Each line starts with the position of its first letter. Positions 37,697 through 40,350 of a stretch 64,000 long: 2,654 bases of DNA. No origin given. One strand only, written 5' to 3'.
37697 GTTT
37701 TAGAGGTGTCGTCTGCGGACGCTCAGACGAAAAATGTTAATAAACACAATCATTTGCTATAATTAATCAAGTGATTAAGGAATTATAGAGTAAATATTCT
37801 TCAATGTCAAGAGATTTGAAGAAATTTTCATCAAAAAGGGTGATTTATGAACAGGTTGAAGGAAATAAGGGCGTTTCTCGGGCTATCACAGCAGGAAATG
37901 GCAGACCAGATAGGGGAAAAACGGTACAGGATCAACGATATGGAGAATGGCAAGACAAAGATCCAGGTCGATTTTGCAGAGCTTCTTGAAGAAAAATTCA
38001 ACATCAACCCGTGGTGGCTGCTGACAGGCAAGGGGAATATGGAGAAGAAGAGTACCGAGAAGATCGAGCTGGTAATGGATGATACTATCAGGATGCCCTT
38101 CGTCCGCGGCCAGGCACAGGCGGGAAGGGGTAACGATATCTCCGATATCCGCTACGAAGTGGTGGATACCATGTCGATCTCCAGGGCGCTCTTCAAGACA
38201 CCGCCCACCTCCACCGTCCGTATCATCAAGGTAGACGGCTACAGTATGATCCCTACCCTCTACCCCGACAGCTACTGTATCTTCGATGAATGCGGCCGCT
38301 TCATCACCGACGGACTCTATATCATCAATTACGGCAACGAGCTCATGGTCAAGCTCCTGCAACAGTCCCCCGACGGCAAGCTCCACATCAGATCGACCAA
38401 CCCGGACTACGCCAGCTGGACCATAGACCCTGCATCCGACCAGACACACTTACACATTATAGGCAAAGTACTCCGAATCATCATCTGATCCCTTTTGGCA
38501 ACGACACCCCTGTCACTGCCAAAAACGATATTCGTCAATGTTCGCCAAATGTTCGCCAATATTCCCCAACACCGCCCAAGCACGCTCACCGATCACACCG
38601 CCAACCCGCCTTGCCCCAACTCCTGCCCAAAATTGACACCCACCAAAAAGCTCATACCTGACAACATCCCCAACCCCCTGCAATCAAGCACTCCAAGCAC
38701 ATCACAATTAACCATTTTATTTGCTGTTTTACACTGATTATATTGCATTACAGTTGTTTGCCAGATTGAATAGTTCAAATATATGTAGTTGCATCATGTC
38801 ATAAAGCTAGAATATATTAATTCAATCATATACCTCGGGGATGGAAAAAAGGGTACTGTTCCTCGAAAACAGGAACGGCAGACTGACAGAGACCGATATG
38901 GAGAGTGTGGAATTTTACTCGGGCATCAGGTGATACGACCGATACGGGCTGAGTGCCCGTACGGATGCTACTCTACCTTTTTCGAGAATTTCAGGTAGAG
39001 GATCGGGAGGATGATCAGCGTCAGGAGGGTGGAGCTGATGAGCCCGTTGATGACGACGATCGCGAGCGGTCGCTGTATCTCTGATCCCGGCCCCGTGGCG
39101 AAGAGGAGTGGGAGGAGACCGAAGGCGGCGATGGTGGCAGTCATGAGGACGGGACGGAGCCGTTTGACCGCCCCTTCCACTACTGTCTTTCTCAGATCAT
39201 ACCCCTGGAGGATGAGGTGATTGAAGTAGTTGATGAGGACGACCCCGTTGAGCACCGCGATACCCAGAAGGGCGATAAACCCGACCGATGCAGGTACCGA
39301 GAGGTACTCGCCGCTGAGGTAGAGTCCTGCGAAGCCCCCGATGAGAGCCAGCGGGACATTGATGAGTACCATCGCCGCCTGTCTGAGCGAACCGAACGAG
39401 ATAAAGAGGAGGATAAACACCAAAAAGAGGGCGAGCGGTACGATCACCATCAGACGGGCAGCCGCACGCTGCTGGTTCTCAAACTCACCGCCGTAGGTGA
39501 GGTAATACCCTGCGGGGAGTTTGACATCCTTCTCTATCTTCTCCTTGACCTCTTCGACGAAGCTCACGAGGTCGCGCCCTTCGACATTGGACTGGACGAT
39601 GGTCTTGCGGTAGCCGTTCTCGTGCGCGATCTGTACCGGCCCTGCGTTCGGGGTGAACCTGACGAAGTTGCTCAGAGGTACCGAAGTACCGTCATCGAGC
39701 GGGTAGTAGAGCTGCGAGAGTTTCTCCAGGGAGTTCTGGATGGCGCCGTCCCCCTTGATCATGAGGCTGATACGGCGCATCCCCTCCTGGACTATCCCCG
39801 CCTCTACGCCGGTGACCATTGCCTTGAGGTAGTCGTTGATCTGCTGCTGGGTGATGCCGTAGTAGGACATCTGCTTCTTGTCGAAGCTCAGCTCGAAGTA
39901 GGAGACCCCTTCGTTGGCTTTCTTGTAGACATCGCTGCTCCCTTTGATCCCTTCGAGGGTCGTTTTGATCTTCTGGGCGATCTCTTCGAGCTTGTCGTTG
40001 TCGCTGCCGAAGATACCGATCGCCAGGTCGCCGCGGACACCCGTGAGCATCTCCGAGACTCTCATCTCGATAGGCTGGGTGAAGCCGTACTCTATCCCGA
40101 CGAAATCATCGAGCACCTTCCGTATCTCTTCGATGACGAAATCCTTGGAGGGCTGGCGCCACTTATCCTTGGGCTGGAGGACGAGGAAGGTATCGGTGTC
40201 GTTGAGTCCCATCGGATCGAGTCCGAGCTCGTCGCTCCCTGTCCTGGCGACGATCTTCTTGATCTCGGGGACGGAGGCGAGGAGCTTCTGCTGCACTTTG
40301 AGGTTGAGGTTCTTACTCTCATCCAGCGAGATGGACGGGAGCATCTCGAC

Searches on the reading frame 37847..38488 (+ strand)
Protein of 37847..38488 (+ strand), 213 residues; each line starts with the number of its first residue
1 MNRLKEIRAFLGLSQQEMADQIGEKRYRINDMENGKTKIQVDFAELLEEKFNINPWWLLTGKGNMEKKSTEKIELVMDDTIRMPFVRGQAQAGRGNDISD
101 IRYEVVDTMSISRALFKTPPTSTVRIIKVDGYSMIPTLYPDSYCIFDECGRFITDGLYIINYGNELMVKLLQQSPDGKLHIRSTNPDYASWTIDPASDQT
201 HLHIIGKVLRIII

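Call 6: search_protein_families(library=pfam, proteins=[window:37847-38488:+], max_evalue=0.01)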
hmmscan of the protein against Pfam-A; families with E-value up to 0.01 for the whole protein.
window:37847-38488:+ (213 aa): 4 families
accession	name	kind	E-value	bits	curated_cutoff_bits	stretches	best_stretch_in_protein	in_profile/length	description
PF00717.28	Peptidase_S24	-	3.2e-13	49.8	23.3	1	84-208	1-115/116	Peptidase S24-like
PF12844.13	HTH_19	-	4.5e-10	39.7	30.2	1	2-63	2-63/64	Helix-turn-helix domain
PF01381.28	HTH_3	-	4.1e-09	36.8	23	1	4-55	1-52/55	Helix-turn-helix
PF13560.12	HTH_31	-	0.0041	17.8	27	1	3-46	5-49/64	Helix-turn-helix domain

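Call 71: find_homologous_proteins(query=window:37847-38488:+, max_evalue=1e-10)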
Query window:37847-38488:+ (213 aa): 269 proteins with E <= 1e-10 among 363 candidates; the best 120 are listed.
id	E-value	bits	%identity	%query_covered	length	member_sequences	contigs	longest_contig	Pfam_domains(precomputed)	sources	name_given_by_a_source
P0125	1.9e-139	480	100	100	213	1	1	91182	PF12844.14,PF00717.29,PF01381.29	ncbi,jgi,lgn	-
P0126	1.1e-98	347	73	100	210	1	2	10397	PF12844.14,PF00717.29,PF01381.29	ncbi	-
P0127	4.8e-88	312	69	100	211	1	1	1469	PF12844.14,PF00717.29,PF01381.29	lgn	-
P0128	6.9e-81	289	72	85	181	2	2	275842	PF00717.29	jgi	jgi:phage repressor protein C with HTH and peptisase S24 domain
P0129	1.2e-80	288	63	99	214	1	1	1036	PF12844.14,PF00717.29,PF01381.29,PF24250.2,PF13560.13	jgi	jgi:phage repressor protein C with HTH and peptisase S24 domain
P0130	4.9e-80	286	63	99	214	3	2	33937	PF12844.14,PF00717.29,PF01381.29,PF24250.2,PF13560.13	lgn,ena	-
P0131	6.8e-79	282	62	100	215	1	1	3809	PF12844.14,PF00717.29,PF01381.29,PF13560.13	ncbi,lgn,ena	-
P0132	1.2e-78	281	61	99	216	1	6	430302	PF12844.14,PF00717.29,PF01381.29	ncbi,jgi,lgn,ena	-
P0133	2.1e-78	281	60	99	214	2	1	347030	PF12844.14,PF00717.29,PF01381.29,PF13560.13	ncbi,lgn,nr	ncbi:MAG: S24 family peptidase [Sulfurovaceae bacterium]|nr:S24 family peptidase [Sulfurovaceae bact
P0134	4.4e-76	273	59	100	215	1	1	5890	PF00717.29,PF13560.13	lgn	-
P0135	7.4e-75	269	60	100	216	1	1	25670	PF12844.14,PF00717.29,PF01381.29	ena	-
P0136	7.8e-73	262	57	99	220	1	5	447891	PF12844.14,PF00717.29,PF01381.29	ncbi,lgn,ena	-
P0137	1.1e-71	259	56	99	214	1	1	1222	PF00717.29,PF01381.29,PF13560.13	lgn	-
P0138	1.4e-70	255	57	100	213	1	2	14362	PF12844.14,PF00717.29,PF01381.29,PF13560.13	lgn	-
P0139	7.6e-70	253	56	99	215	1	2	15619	PF12844.14,PF00717.29,PF01381.29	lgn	-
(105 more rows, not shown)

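Call 72: find_encoding_contigs(protein=P0126, flank=6000, max_places=4)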
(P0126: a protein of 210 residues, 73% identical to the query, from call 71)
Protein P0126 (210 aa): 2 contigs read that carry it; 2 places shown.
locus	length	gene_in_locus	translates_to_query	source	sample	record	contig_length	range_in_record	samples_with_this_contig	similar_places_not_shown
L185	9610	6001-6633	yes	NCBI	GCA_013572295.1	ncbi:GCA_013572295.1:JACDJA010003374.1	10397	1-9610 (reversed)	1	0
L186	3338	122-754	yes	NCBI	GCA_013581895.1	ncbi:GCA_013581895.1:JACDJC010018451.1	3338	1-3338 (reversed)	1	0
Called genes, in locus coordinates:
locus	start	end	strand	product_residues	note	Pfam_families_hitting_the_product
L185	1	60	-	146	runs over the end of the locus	-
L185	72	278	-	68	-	-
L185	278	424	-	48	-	-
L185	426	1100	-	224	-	PF11363:DUF3164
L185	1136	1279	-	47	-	-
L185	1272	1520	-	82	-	-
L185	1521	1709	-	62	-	-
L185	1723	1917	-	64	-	-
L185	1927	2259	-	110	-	-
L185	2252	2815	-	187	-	-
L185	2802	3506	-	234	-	PF05621:TniB (weak), PF13401:AAA_22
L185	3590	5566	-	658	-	PF00665:rve, PF09299:Mu-transpos_C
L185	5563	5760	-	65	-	-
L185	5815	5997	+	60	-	-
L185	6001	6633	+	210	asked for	PF01381:HTH_3, PF12844:HTH_19, PF00717:Peptidase_S24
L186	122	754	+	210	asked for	PF01381:HTH_3, PF12844:HTH_19, PF00717:Peptidase_S24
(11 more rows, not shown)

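Call 73: find_encoding_contigs(protein=P0128, flank=6000, max_places=4)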
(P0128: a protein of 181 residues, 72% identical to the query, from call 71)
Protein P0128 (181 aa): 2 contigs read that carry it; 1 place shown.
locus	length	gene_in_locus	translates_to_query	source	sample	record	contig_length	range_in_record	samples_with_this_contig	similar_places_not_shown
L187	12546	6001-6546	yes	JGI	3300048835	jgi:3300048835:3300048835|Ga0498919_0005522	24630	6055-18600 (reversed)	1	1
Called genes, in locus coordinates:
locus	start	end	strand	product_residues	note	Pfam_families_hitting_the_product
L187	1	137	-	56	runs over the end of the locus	-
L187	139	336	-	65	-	-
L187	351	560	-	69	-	-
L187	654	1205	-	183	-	-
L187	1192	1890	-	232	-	PF13401:AAA_22, PF00004:AAA (faint)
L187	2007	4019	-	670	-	PF13565:HTH_32 (faint), PF00665:rve, PF09299:Mu-transpos_C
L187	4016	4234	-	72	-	-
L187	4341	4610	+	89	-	-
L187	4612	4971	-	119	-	-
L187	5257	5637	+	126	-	-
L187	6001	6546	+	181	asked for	PF00717:Peptidase_S24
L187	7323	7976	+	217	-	PF00440:TetR_N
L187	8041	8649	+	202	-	PF00398:RrnaAD (weak), PF05175:MTS (weak), PF13489:Methyltransf_23, PF13847:Methyltransf_31, PF08241:Methyltransf_11, PF08242:Methyltransf_12, PF13649:Methyltransf_25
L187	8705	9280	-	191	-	PF11845:Tll0287-like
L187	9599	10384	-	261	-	-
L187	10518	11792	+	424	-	PF01946:Thi4 (faint), PF00890:FAD_binding_2, PF01134:GIDA (faint), PF03486:HI0933_like, PF07992:Pyr_redox_2, PF12831:FAD_oxidored, PF13450:NAD_binding_8 (weak), PF22780:HI0933_like_1st, +2 more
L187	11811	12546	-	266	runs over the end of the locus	PF00696:AA_kinase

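Call 78: find_encoding_contigs(protein=P0127, flank=6000, max_places=4)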
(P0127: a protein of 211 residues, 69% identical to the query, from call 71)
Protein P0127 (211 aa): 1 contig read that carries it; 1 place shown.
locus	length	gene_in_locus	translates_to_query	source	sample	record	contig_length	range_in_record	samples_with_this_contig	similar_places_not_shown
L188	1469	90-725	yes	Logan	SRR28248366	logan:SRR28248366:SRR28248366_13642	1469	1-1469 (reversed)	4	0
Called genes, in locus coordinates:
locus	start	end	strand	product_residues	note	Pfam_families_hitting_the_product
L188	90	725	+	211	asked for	PF01381:HTH_3 (weak), PF12844:HTH_19, PF00717:Peptidase_S24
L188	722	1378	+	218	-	-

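Call 84: find_encoding_contigs(protein=P0132, flank=3000, max_places=8)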
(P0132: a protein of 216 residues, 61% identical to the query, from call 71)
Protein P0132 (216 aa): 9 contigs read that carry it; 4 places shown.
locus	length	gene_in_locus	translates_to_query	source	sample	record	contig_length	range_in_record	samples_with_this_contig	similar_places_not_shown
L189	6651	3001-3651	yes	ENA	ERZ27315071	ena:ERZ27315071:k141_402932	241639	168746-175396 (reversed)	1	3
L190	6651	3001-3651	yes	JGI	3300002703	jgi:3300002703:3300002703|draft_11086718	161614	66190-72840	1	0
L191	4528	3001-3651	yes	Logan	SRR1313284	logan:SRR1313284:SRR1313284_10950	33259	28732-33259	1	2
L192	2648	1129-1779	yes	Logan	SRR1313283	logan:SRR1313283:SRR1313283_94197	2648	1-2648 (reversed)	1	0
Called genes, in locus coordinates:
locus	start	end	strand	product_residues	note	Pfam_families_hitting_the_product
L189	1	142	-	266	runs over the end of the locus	PF05621:TniB (faint), PF13401:AAA_22, PF00004:AAA (faint)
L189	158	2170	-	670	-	PF13565:HTH_32 (faint), PF00665:rve, PF09299:Mu-transpos_C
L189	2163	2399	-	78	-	-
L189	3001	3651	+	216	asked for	PF12844:HTH_19, PF01381:HTH_3 (weak), PF00717:Peptidase_S24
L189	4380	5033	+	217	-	PF00440:TetR_N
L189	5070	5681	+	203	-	PF01209:Ubie_methyltran (faint), PF00398:RrnaAD (weak), PF13489:Methyltransf_23, PF05175:MTS, PF13847:Methyltransf_31, PF08241:Methyltransf_11, PF08242:Methyltransf_12, PF13649:Methyltransf_25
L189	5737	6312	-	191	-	PF11845:Tll0287-like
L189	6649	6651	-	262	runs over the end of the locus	PF06518:DUF1104, PF23564:EF-hand_FSTL1 (faint), PF00404:Dockerin_1 (faint), PF13202:EF-hand_5 (weak), PF00036:EF-hand_1 (faint), PF13405:EF-hand_6 (faint), PF13833:EF-hand_8 (faint), PF13499:EF-hand_7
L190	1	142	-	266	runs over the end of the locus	PF05621:TniB (faint), PF13401:AAA_22, PF00004:AAA (faint)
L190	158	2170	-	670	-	PF13565:HTH_32 (faint), PF00665:rve, PF09299:Mu-transpos_C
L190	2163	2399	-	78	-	-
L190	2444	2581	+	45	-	-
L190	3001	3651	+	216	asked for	PF12844:HTH_19, PF01381:HTH_3 (weak), PF00717:Peptidase_S24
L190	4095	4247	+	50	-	-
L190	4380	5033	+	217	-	PF00440:TetR_N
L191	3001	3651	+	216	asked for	PF12844:HTH_19, PF01381:HTH_3 (weak), PF00717:Peptidase_S24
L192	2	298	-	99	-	?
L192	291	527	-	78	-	-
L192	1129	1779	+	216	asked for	PF12844:HTH_19, PF01381:HTH_3 (weak), PF00717:Peptidase_S24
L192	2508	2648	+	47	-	?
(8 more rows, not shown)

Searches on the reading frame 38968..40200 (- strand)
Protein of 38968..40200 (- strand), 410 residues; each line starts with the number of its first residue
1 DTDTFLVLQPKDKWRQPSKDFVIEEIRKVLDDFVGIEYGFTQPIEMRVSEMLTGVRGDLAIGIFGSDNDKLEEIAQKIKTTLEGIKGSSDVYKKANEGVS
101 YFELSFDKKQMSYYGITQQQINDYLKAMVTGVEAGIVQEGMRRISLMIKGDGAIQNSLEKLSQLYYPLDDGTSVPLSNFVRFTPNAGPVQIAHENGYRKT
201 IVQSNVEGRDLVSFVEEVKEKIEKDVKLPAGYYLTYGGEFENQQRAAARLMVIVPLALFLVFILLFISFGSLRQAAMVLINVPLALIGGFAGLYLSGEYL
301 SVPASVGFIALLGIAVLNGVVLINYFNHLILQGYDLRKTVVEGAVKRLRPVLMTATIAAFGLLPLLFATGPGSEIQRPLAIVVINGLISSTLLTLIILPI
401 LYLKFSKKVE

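Call 28: find_related_loci(query=window:38968-40200:-, collection=metagenome_contigs, flank=6000)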
Query window:38968-40200:- (410 aa) in metagenome_contigs; peptide patterns used: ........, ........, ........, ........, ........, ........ (x = any residue, [..] = any of these).
600 stretches matched a pattern (row limit reached: there are more); 77 encode a relative of the query (tblastn E <= 1e-3); 77 distinct loci.
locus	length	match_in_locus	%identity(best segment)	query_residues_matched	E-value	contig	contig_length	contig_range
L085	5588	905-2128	82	1-408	0e+0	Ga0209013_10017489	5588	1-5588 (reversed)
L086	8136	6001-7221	82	1-407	0e+0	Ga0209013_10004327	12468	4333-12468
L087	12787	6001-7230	81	1-410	0e+0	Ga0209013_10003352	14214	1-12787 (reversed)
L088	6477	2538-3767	81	1-410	0e+0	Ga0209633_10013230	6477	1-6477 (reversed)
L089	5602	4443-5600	81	1-386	0e+0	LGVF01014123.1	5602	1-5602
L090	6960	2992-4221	79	1-410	0e+0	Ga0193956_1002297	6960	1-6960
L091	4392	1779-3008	81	1-410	0e+0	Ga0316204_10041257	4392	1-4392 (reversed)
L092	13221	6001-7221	81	1-407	0e+0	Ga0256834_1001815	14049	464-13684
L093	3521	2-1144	82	30-410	0e+0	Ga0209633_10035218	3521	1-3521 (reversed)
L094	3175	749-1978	69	1-410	0e+0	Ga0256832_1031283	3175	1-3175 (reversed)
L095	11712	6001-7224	71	1-408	0e+0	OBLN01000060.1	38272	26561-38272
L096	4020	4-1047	79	63-410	0e+0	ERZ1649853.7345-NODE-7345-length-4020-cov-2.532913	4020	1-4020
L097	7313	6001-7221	83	1-407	0e+0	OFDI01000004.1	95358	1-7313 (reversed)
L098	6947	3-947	81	93-407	2e-159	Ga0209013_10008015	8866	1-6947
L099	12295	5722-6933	54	2-405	1e-146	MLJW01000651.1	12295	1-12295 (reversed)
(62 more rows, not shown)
